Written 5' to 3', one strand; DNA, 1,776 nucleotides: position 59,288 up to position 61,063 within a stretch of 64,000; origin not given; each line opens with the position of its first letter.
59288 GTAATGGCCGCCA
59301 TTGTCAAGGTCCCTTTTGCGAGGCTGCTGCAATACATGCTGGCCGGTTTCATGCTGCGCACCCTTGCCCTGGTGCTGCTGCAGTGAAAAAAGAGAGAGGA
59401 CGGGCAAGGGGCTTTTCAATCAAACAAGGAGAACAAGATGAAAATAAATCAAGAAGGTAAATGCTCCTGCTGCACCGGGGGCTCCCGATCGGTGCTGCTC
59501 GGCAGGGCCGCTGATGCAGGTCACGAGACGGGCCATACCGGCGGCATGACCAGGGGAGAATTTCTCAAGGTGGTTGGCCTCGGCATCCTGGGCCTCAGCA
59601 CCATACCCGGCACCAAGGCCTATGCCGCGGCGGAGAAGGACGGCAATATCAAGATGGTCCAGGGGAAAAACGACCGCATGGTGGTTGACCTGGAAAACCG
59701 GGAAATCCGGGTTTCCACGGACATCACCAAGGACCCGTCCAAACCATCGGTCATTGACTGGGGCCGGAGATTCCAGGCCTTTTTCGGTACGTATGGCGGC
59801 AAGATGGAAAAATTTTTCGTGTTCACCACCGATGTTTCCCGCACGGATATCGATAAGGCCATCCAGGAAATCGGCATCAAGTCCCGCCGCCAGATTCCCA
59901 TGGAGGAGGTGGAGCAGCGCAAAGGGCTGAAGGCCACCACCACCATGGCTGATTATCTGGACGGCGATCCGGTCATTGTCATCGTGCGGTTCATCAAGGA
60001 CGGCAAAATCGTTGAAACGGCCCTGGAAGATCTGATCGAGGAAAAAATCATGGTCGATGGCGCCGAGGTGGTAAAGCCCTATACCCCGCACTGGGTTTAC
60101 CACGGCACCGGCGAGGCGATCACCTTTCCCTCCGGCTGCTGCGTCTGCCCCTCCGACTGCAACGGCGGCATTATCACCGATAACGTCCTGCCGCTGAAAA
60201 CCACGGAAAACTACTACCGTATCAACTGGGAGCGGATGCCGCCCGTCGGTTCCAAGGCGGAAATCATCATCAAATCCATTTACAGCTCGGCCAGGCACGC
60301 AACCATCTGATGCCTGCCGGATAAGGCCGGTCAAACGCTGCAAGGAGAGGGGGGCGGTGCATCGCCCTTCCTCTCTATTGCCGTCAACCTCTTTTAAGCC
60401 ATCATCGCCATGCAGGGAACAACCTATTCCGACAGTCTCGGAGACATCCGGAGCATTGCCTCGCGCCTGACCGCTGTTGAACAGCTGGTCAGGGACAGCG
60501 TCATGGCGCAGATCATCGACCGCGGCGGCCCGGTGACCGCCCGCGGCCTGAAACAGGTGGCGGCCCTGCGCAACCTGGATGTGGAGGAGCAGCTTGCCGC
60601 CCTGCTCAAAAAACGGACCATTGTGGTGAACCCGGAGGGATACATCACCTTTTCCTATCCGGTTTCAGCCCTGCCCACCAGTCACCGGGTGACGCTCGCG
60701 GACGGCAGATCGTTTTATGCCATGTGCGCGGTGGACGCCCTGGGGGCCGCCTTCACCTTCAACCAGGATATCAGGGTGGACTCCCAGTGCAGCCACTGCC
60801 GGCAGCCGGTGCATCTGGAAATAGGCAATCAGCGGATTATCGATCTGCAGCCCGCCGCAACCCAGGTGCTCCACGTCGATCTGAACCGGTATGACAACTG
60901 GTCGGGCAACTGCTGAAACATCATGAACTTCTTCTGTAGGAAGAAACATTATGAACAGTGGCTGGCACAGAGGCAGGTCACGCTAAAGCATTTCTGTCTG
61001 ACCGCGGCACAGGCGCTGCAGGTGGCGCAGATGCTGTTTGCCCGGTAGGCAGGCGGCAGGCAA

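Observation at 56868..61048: Four-gene locus rich in vicinal cysteines: candidate undescribed thiophilic metal(loid) or organometal handling system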

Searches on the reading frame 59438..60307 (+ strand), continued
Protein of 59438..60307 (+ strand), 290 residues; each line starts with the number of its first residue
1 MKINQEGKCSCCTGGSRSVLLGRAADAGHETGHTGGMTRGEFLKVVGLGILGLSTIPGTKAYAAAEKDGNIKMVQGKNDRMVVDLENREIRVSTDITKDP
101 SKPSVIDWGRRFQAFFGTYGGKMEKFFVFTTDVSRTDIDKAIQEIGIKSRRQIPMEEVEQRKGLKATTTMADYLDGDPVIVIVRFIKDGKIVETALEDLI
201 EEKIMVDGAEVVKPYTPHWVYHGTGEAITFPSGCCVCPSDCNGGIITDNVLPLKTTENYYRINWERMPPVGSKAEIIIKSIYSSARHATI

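Call 80: find_encoding_contigs(protein=P0319, flank=7000, max_places=1)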
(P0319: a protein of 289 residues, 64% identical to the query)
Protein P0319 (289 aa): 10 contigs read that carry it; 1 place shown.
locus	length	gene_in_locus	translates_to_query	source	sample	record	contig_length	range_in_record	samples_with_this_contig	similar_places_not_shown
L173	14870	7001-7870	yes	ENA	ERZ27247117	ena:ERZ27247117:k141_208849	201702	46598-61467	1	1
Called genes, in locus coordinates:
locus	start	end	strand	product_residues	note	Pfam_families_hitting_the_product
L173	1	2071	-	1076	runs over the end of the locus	PF00873:ACR_tran, PF03176:MMPL (faint), PF00873:ACR_tran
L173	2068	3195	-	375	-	PF00364:Biotin_lipoyl (faint), PF25917:BSH_RND, PF25973:BSH_CzcB (weak), PF25954:Beta-barrel_RND_2, PF25989:YknX_C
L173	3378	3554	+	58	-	-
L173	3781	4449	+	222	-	PF03243:MerB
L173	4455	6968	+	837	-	PF09335:VTT_dom, PF02754:CCG (faint), PF12838:Fer4_7 (weak), PF13183:Fer4_8, PF13534:Fer4_17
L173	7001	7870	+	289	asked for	PF27149:YdjY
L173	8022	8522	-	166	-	PF02915:Rubrerythrin, PF21349:RUBY_RBDX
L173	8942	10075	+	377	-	PF13510:Fer2_4, PF22117:Fer4_Nqo3 (weak), PF12838:Fer4_7, PF13183:Fer4_8 (weak), PF13187:Fer4_9 (weak), PF14697:Fer4_21 (weak), PF04879:Molybdop_Fe4S4, PF00384:Molybdopterin, +2 more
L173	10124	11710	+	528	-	PF00384:Molybdopterin, PF01568:Molydop_binding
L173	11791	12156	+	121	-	PF00126:HTH_1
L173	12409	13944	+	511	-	PF02085:Cytochrom_CIII (weak), PF14522:Cytochrome_C7 (weak), PF14537:Cytochrom_c3_2 (faint), PF09699:Paired_CXXCH_1 (faint), PF22113:Mtrc-MtrF_II-IV_dom (weak), PF02085:Cytochrom_CIII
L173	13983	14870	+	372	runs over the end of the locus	PF00037:Fer4 (faint), PF12797:Fer4_2 (faint), PF12838:Fer4_7 (faint), PF13247:Fer4_11, PF12837:Fer4_6 (weak), PF13237:Fer4_10 (weak), PF13187:Fer4_9 (weak)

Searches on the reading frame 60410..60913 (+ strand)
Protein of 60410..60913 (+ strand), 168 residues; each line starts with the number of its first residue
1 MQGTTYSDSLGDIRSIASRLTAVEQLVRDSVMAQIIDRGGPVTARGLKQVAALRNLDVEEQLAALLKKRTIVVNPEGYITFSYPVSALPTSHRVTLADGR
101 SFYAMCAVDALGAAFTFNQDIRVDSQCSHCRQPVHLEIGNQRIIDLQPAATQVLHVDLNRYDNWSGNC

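Call 31: find_homologous_proteins(query=window:60410-60913:+, max_evalue=0.00001)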
Query window:60410-60913:+ (168 aa): 99 proteins with E <= 0.00001 among 321 candidates.
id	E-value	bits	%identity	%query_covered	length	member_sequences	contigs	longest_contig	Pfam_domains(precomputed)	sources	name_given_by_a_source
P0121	4.9e-91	321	89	100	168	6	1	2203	PF03243.21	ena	-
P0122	3.0e-84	298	82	100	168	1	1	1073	PF03243.21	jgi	jgi:hypothetical protein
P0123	3.3e-84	298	80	100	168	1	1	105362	PF03243.21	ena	-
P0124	1.7e-82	293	82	100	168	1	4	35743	PF03243.21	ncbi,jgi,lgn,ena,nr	ncbi:MAG: alkylmercury lyase family protein [Proteobacteria bacterium]|nr:alkylmercury lyase family 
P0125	2.8e-82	292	82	100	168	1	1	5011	PF03243.21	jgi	-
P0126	2.8e-82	292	86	93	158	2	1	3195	PF03243.21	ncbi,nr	ncbi:MAG: alkylmercury lyase family protein [Proteobacteria bacterium]|nr:alkylmercury lyase family 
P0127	4.6e-80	285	80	100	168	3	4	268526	PF03243.21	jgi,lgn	-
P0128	1.4e-78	280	79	100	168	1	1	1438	PF03243.21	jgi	-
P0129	2.9e-68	247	69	100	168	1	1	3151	PF03243.21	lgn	-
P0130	1.2e-67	245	69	100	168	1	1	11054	PF03243.21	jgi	jgi:hypothetical protein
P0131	6.0e-57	210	64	93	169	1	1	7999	PF03243.21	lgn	-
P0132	2.3e-54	201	61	93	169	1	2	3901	PF03243.21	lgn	-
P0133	8.3e-49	183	60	93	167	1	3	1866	PF03243.21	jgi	jgi:hypothetical protein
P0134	2.9e-46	175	50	97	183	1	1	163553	PF03243.21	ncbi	-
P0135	1.7e-45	173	53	93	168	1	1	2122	PF03243.21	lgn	-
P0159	1.5e-40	157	51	100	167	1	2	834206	PF03243.21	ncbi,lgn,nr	ncbi:MAG: hypothetical protein HGB32_03010 [Geobacteraceae bacterium]|nr:hypothetical protein [Geoba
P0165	1.8e-39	153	52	93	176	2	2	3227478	PF03243.21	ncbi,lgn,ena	-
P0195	3.1e-33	133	43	96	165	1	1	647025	PF03243.21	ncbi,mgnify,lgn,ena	mgnify:CR=1 FL=1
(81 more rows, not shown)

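Call 32: find_encoding_contigs(protein=P0159, flank=8000, max_places=1)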
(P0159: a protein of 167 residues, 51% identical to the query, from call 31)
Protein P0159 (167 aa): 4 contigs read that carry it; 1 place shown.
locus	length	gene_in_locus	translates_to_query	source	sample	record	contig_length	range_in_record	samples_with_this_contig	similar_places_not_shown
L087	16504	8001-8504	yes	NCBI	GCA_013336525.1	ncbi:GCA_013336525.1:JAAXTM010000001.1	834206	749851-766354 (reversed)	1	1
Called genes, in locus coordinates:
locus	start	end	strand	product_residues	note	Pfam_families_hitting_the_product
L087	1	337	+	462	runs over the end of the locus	PF00581:Rhodanese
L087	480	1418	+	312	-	PF03966:Trm112p (faint), PF08241:Methyltransf_11 (weak), PF13649:Methyltransf_25 (faint), PF13847:Methyltransf_31 (faint)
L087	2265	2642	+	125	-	PF01909:NTP_transf_2 (weak), PF18765:Polbeta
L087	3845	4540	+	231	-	-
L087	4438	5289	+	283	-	-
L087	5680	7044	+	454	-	-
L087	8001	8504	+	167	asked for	PF03243:MerB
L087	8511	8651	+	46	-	-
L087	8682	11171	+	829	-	PF13183:Fer4_8, PF13534:Fer4_17, PF02754:CCG (weak), PF09335:VTT_dom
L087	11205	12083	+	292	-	PF27149:YdjY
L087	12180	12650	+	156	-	PF24732:ParE_like (faint)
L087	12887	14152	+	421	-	PF19676:DUF6178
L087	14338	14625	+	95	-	-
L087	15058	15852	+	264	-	PF00582:Usp (weak)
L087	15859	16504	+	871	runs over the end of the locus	PF00690:Cation_ATPase_N, PF00122:E1-E2_ATPase, PF00702:Hydrolase, PF13246:Cation_ATPase, PF08282:Hydrolase_3 (faint), PF00689:Cation_ATPase_C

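Call 33: find_encoding_contigs(protein=P0165, flank=8000, max_places=1)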
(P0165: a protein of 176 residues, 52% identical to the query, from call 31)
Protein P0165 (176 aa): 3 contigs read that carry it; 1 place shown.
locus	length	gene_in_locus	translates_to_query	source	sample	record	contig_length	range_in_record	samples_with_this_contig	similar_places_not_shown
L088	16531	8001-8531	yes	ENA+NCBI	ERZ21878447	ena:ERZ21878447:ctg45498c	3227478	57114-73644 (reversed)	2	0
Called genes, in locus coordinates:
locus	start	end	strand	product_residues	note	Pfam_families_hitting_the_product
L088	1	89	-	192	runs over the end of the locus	PF01965:DJ-1_PfpI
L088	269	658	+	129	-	PF12973:Cupin_7 (weak), PF07883:Cupin_2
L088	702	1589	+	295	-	PF02311:AraC_binding, PF07883:Cupin_2 (weak), PF12833:HTH_18, PF00165:HTH_AraC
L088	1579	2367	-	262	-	PF02673:BacA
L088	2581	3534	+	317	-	PF00753:Lactamase_B, PF19583:ODP (faint), PF23023:Anti-Pycsar_Apyc1 (weak), PF12706:Lactamase_B_2 (weak), PF21221:B_lactamase-like_C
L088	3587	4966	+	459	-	PF00083:Sugar_tr, PF07690:MFS_1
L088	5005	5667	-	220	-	PF09335:VTT_dom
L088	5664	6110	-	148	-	-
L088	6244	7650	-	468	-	PF12801:Fer4_5, PF13237:Fer4_10 (faint)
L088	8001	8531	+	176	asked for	PF03243:MerB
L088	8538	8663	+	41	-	-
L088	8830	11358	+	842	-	PF00403:HMA, PF00122:E1-E2_ATPase, PF00702:Hydrolase, PF08282:Hydrolase_3 (faint)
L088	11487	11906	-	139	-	PF05168:HEPN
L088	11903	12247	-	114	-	PF01909:NTP_transf_2, PF18765:Polbeta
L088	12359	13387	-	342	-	PF01699:Na_Ca_ex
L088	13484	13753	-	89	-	PF27219:MJ0874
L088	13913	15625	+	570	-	PF01609:DDE_Tnp_1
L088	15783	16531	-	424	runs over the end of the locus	PF02463:SMC_N (weak), PF00005:ABC_tran, PF13304:AAA_21 (faint), PF27219:MJ0874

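Call 34: find_encoding_contigs(protein=P0195, flank=8000, max_places=1)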
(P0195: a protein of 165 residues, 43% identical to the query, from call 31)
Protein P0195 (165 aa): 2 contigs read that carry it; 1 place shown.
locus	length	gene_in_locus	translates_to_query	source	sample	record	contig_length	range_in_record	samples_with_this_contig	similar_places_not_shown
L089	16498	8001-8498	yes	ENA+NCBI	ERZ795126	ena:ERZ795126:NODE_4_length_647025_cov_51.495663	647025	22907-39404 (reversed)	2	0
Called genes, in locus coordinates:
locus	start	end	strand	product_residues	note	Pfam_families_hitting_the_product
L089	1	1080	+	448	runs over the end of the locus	PF04060:FeS, PF03599:CdhD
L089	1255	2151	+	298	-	PF00809:Pterin_bind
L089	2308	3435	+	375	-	-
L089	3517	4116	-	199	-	PF01206:TusA, PF02635:DsrE (weak)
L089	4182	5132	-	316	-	PF00586:AIRS, PF02769:AIRS_C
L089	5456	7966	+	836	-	PF09335:VTT_dom, PF13183:Fer4_8 (weak), PF13534:Fer4_17 (weak), PF02754:CCG (weak)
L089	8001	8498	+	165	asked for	PF03243:MerB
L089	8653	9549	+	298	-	PF27149:YdjY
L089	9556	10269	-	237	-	PF00005:ABC_tran, PF13304:AAA_21 (faint)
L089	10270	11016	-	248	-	PF00005:ABC_tran, PF13304:AAA_21 (faint), PF12399:BCA_ABC_TP_C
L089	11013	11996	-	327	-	PF02653:BPD_transp_2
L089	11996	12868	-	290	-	PF02653:BPD_transp_2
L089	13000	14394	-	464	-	PF13458:Peripla_BP_6, PF13433:Peripla_BP_5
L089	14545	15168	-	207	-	PF00440:TetR_N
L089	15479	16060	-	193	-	PF01965:DJ-1_PfpI, PF00117:GATase (weak)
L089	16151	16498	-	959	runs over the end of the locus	PF01565:FAD_binding_4, PF02754:CCG (faint), PF02913:FAD-oxidase_C, PF00037:Fer4 (faint), PF12838:Fer4_7, PF13183:Fer4_8 (weak), PF13534:Fer4_17 (weak)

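Call 37: find_related_loci(query=A2, collection=metagenome_contigs, flank=8000)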
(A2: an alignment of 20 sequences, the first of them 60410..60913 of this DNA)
Query A2 (168 aa) in metagenome_contigs; peptide patterns used: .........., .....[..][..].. (x = any residue, [..] = any of these).
209 stretches matched a pattern; 151 encode a relative of the query (tblastn E <= 1e-3); the best 80 are kept; 80 distinct loci.
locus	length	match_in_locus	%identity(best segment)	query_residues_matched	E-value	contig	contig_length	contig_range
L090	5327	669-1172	82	1-168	6e-91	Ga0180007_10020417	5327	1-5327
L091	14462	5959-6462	80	1-168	1e-87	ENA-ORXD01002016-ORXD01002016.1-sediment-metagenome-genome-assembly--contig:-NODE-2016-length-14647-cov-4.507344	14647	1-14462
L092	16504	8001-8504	80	1-168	1e-87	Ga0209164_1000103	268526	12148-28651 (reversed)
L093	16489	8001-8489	52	6-168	1e-56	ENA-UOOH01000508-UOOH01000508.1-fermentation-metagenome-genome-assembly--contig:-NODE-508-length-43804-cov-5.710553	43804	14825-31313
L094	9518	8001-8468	54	13-168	3e-52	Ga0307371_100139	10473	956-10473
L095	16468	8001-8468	50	13-168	1e-51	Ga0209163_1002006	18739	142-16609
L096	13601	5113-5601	50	6-168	5e-49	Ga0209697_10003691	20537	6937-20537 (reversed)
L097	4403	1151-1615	51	13-168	1e-46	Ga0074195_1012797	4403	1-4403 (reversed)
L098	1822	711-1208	47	1-168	2e-46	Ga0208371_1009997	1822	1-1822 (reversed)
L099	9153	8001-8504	44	1-168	3e-45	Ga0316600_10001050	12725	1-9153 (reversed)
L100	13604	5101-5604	44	1-168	3e-45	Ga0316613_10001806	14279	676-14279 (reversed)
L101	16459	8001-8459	51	13-168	3e-45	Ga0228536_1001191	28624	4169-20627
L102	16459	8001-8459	51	13-168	2e-44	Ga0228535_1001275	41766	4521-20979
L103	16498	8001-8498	46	6-168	1e-43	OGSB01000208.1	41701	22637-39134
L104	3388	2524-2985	51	13-168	9e-44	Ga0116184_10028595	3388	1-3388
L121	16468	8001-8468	44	13-168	3e-41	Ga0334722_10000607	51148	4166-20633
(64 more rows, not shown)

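Call 52: search_protein_families(library=ncbifam, proteins=[L093:2756-3850:+, L093:3853-4350:+, L093:4424-5548:+, L093:5561-6364:+, L093:6313-6963:+, L093:7125-7934:+, L121:6640-7656:+, L121:11899-15114:+, L088:5664-6107:-, L088:6244-7647:-], max_evalue=1e-8)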
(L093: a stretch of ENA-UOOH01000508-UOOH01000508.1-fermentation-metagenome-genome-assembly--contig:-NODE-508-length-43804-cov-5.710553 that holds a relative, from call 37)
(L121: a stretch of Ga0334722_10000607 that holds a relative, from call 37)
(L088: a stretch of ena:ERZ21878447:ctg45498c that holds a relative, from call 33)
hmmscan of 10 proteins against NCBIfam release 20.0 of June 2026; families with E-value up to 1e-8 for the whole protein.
L093:2756-3850:+ (365 aa): 2 families
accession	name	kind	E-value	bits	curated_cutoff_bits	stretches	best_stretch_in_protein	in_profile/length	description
NF040736.1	efflux_SaoE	equivalog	1.1e-162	541.2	325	1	7-357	2-351/352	efflux transporter SaoE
NF033936.1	CuZnOut_SO0444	equivalog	5.3e-52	177.1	300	2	161-304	172-313/351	SO_0444 family Cu/Zn efflux transporter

L093:3853-4350:+ (166 aa): 1 family
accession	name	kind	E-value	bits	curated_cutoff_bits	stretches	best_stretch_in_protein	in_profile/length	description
NF040734.1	CC-COOH_SaoC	equivalog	3.1e-52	176.3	80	1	35-166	27-148/148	Cys-Cys-COOH (seleno)protein SaoC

L093:4424-5548:+ (375 aa): 4 families
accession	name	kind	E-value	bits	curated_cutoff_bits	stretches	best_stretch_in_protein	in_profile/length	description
NF040735.1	SBP_SaoX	equivalog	2.5e-157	523.2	300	1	44-371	1-329/330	ABC transporter substrate-binding subunit SaoX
TIGR01728.1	SsuA_fam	subfamily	1.2e-28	100.2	163.5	1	48-334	1-289/290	aliphatic sulfonate ABC transporter substrate-binding protein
TIGR01729.1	taurine_ABC_bnd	equivalog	3.4e-09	36.6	304.25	1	83-263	38-216/300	taurine ABC transporter substrate-binding protein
NF008553.0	PRK11480.1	equivalog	9.8e-09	34.8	490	0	85-250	64-225/320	taurine ABC transporter substrate-binding protein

L093:5561-6364:+ (268 aa): 1 family
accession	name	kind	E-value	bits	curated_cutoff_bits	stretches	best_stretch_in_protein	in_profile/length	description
NF040727.1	SBP_SaoB_CU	equivalog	5.8e-98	327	140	1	4-261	2-260/262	ABC transporter substrate-binding (seleno)protein SaoB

L093:6313-6963:+ (217 aa): 8 families
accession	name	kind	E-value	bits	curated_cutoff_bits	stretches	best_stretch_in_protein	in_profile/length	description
NF040733.1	ABC_perm_U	equivalog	4.4e-95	317.9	295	1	29-217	5-193/251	ABC transporter permease subunit SaoP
NF008470.0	PRK11365.1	equivalog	3.1e-35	121.8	347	1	35-217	14-197/263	aliphatic sulfonate ABC transporter permease SsuC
NF007545.0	PRK10160.1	equivalog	7.3e-34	117.4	342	1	27-216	19-214/275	taurine ABC transporter permease TauC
TIGR01183.1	ntrB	equivalog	8.8e-32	110.4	209.05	1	79-217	16-154/202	nitrate ABC transporter permease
NF008196.0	PRK10952.1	equivalog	9.8e-18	64.1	439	1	78-208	142-272/356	glycine betaine/L-proline ABC transporter permease ProW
TIGR03416.1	ABC_choXWV_perm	equivalog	4.3e-15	55.9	363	1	31-209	44-215/267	choline ABC transporter permease subunit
TIGR01097.1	PhnE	equivalog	3.2e-10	39.9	216.7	1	38-202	12-185/252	phosphonate ABC transporter, permease protein PhnE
TIGR02139.1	permease_CysT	equivalog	1.3e-09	38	246.1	0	152-208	140-196/265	sulfate ABC transporter permease subunit CysT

L093:7125-7934:+ (270 aa): 178 families (the best 25 are shown)
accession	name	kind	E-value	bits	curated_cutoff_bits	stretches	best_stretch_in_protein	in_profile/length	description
NF040729.1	ABC_ATP_SaoA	equivalog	9.8e-129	428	360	1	9-253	2-246/248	ABC transporter ATP-binding protein SaoA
TIGR01184.1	ntrCD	subfamily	1.1e-69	234.5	291.8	1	28-241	1-217/230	nitrate ABC transporter ATP-binding protein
TIGR03265.1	PhnT2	equivalog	5.6e-69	233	457.7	1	8-215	4-210/353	putative 2-aminoethylphosphonate ABC transporter ATP-binding protein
NF006987.0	PRK09452.1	equivalog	8.1e-66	222.2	482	1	9-220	18-226/378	spermidine/putrescine ABC transporter ATP-binding protein PotA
TIGR01187.1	potA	subfamily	2.4e-62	210.9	355.6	1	43-222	1-181/325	polyamine ABC transporter ATP-binding protein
NF008421.0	PRK11248.1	equivalog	1.9e-61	207.8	357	1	10-228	3-217/255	taurine ABC transporter ATP-binding subunit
TIGR00968.1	3a0106s01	subfamily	4.2e-61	206.5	342.75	1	10-220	2-209/237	sulfate ABC transporter ATP-binding protein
NF043075.1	MMSYN1_0197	equivalog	5.7e-61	206.3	550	1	10-215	4-208/341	spermidine/putrescine ABC transporter ATP-binding protein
NF008513.0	PRK11432.1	equivalog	5.7e-57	193.2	496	1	11-222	9-217/351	ferric ABC transporter ATP-binding protein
TIGR03258.1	PhnT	equivalog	1e-56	192.5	499.15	1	24-221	20-219/359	2-aminoethylphosphonate ABC transport system ATP-binding subunit PhnT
NF008653.0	PRK11650.1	subfamily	4.5e-56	190.4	432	1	8-215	3-210/357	sn-glycerol-3-phosphate ABC transporter ATP-binding protein UgpC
NF040840.2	tungstate_WtpC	equivalog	2.5e-55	188.2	440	1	9-221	2-210/347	tungstate ABC transporter ATP-binding protein WtpC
NF008105.0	PRK10851.1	equivalog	6.5e-55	186.3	502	1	9-221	3-218/362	sulfate/thiosulfate ABC transporter ATP-binding protein CysA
TIGR01186.1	proV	subfamily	1.7e-54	185.3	326.6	1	27-221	8-209/363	betaine/proline/choline family ABC transporter ATP-binding protein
NF008420.0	PRK11247.1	equivalog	5.9e-54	182.9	395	1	7-238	11-230/257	aliphatic sulfonates ABC transporter ATP-binding protein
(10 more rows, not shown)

L121:6640-7656:+ (339 aa): 0 families

L121:11899-15114:+ (1072 aa): 11 families
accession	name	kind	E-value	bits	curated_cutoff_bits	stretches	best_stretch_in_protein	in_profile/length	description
TIGR00914.1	2A0601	subfamily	0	1185.2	701.45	2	1-628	1-639/1051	CusA/CzcA family heavy metal efflux RND transporter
NF033617.1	RND_permease_2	subfamily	6.5e-143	477.9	1250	2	9-625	4-618/1009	multidrug efflux RND transporter permease subunit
NF000282.2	RND_permease_1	subfamily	2.6e-111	373.3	1250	2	11-607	7-618/1029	multidrug efflux RND transporter permease subunit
TIGR00915.1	2A0602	subfamily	1.6e-94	317.7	940.35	2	13-608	10-622/1050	efflux RND transporter permease subunit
NF007905.0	PRK10614.1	equivalog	2.4e-85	287.1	1774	2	15-625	13-618/1025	multidrug efflux RND transporter permease subunit MdtC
NF007133.0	PRK09579.1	equivalog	1e-72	245.1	1763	2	10-596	8-594/1017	multidrug efflux RND transporter permease subunit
NF007131.0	PRK09577.1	equivalog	2.3e-72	244.1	1768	2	14-612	11-621/1045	multidrug efflux RND transporter permease subunit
NF007798.0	PRK10503.1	equivalog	2.4e-69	234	1584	2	18-525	25-528/1040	MdtB/MuxB family multidrug efflux RND transporter permease subunit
NF000037.1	RND_perm_OqxB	exception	8.4e-66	222.5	2200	2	12-518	11-524/1050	multidrug efflux RND transporter permease subunit OqxB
NF007842.1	PRK10555.1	equivalog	1.3e-62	211.9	1854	2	11-554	8-565/1036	multidrug efflux RND transporter permease AcrD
NF011706.2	PRK15127.1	equivalog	1.2e-60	205.5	2150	2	11-583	8-595/1049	multidrug efflux RND transporter permease subunit AcrB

L088:5664-6107:- (147 aa): 0 families

L088:6244-7647:- (467 aa): 3 families
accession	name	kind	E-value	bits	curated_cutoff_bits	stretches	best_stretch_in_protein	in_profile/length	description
TIGR02163.1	napH_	subfamily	5.8e-23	81.7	213.05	1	283-465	69-252/255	NapH/MauN family ferredoxin-type protein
NF007013.0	PRK09477.1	equivalog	3e-22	79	234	1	280-466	89-276/286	quinol dehydrogenase ferredoxin subunit NapH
NF046105.1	TransRegNosR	equivalog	2.8e-21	75.5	1000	1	277-456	480-662/680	transcriptional regulator NosR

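Call 71: search_protein_families(library=ncbifam, proteins=[L089:3517-4113:-], max_evalue=1e-10)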
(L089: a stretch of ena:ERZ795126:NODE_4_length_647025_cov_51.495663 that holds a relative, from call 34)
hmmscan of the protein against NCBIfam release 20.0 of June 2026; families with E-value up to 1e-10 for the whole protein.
L089:3517-4113:- (198 aa): 1 family
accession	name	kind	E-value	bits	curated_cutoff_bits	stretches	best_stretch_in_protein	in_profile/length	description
TIGR03527.1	selenium_YedF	equivalog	1.4e-61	207.8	110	1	3-198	1-194/194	sulfurtransferase-like selenium metabolism protein YedF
